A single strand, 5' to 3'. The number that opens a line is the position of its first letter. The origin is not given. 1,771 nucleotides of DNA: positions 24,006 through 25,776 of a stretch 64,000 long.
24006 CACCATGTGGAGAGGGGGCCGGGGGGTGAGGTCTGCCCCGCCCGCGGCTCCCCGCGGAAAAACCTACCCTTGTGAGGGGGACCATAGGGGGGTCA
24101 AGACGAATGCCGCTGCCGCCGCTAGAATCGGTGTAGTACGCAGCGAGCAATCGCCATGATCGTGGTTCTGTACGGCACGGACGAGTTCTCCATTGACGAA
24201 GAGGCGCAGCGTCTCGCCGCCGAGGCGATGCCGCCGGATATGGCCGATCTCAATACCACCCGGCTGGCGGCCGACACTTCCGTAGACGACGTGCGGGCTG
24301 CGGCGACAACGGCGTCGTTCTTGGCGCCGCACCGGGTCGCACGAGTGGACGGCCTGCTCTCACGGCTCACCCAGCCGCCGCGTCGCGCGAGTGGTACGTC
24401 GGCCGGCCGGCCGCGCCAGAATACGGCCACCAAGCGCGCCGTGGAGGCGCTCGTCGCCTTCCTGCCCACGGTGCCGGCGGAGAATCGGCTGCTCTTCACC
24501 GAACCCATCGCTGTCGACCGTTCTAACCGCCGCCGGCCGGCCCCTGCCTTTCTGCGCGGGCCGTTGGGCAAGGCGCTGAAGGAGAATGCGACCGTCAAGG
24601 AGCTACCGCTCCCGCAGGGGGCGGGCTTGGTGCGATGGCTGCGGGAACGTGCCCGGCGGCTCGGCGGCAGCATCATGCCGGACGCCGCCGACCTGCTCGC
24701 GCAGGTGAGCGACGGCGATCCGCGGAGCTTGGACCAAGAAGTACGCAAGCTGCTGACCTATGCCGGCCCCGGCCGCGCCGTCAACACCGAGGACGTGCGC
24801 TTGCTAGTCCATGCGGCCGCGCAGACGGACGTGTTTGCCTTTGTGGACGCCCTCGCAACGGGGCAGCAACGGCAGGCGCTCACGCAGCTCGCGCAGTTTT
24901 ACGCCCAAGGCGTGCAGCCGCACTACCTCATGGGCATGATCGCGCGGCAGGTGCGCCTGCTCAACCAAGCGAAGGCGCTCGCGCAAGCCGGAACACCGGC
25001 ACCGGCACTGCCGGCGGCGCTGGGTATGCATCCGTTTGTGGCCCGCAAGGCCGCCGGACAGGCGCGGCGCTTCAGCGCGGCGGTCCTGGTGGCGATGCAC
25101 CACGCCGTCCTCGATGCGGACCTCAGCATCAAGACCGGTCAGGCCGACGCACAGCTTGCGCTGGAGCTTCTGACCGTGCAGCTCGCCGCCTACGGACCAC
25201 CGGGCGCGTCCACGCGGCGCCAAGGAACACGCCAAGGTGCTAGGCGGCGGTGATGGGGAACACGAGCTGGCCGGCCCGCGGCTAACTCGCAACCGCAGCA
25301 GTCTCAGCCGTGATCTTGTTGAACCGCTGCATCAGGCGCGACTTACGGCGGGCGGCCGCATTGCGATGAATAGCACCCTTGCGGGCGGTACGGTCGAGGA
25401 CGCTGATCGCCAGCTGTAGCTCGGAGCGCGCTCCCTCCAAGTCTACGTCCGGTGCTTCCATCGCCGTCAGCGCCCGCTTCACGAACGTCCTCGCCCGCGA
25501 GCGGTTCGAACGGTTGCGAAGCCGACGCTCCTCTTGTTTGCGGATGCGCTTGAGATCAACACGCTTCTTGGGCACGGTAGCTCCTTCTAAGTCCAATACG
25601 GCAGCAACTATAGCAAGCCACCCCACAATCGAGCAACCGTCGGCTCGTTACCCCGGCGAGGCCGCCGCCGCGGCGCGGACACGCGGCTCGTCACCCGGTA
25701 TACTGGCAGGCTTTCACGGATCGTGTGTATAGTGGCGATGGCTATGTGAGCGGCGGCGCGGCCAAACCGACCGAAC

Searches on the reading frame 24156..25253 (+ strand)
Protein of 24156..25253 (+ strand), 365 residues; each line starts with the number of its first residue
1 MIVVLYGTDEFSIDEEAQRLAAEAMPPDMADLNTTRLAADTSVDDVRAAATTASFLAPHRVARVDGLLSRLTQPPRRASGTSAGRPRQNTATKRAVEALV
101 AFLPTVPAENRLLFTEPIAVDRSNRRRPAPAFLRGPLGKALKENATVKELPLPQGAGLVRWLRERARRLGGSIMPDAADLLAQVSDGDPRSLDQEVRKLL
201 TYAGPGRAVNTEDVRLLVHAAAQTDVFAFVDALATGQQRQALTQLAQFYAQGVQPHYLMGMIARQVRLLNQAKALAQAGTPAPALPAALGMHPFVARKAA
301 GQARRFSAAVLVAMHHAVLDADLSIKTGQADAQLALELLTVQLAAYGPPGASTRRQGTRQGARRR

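Call 7: search_protein_families(library=pfam, proteins=[window:24156-25253:+], max_evalue=0.01)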
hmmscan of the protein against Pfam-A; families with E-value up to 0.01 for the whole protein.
window:24156-25253:+ (365 aa): 3 families
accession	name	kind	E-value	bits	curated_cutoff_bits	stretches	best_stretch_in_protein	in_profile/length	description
PF21694.2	DNA_pol3_delta_C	-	4.1e-28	98.2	27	1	224-342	2-120/121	DNA polymerase III delta subunit, C-terminal domain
PF06144.19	DNA_pol3_delta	-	6.3e-05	23.4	21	1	4-149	2-122/124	DNA polymerase III, delta subunit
PF12169.13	DNA_pol3_gamma3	-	0.00043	20.5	24.4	1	210-344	2-128/143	DNA polymerase III subunits gamma and tau domain III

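Call 9: find_related_loci(query=window:24156-25253:+, collection=genome_contigs, flank=10000)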
Query window:24156-25253:+ (365 aa) in genome_contigs; peptide patterns used: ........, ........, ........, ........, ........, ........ (x = any residue, [..] = any of these).
144 stretches matched a pattern; 9 encode a relative of the query (tblastn E <= 1e-3); 8 distinct loci.
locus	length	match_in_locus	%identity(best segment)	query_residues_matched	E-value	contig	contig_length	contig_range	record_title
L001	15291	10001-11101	91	1-365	0e+0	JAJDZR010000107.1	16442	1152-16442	MAG: Chloroflexota bacterium isolate jk18x44bins.5 k141_1766039, whole genome shotgun sequence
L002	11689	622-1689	92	1-356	0e+0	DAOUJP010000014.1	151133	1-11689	MAG TPA_asm: Chloroflexota bacterium isolate S34_270 k113_1472689, whole genome shotgun sequence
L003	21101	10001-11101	91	1-365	0e+0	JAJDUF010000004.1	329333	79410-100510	MAG: Chloroflexota bacterium isolate jk18x1bzbins.67 k141_19299, whole genome shotgun sequence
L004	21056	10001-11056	88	1-352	0e+0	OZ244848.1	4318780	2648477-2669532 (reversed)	MAG: Chloroflexota bacterium isolate 63517e8d-ff5b-49d2-9bcc-bc3416bcaf89 genome assembly, chromosome: 1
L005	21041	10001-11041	90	1-345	0e+0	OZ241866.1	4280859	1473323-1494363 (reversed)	MAG: Chloroflexota bacterium isolate 648bf299-2263-4cbe-a927-b722e8dafbdb genome assembly, chromosome: 1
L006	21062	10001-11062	88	1-352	0e+0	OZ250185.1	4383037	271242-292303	MAG: Chloroflexota bacterium isolate d215fe47-5bc5-444d-b53f-49c889911535 genome assembly, chromosome: 1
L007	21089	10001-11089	85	1-365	0e+0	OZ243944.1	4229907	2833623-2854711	MAG: Chloroflexota bacterium isolate c2a6a117-7fdc-414d-9db2-dee508dba2e6 genome assembly, chromosome: 1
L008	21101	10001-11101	90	1-365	0e+0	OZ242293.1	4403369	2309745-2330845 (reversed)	MAG: Chloroflexota bacterium isolate 52ff3f9d-f017-45e4-ba4f-ef8953291d95 genome assembly, chromosome: 1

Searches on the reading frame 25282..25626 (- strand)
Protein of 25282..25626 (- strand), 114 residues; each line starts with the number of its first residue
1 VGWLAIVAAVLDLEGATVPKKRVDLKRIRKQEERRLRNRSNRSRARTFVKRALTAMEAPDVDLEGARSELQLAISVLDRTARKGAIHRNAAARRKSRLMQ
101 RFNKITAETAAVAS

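Call 7: search_protein_families(library=pfam, proteins=[window:25282-25626:-], max_evalue=0.01)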
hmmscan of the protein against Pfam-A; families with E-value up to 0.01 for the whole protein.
window:25282-25626:- (114 aa): 1 family
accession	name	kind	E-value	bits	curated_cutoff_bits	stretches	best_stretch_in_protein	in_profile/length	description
PF01649.23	Ribosomal_S20p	-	4.8e-23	82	29.5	1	25-103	7-83/83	Ribosomal protein S20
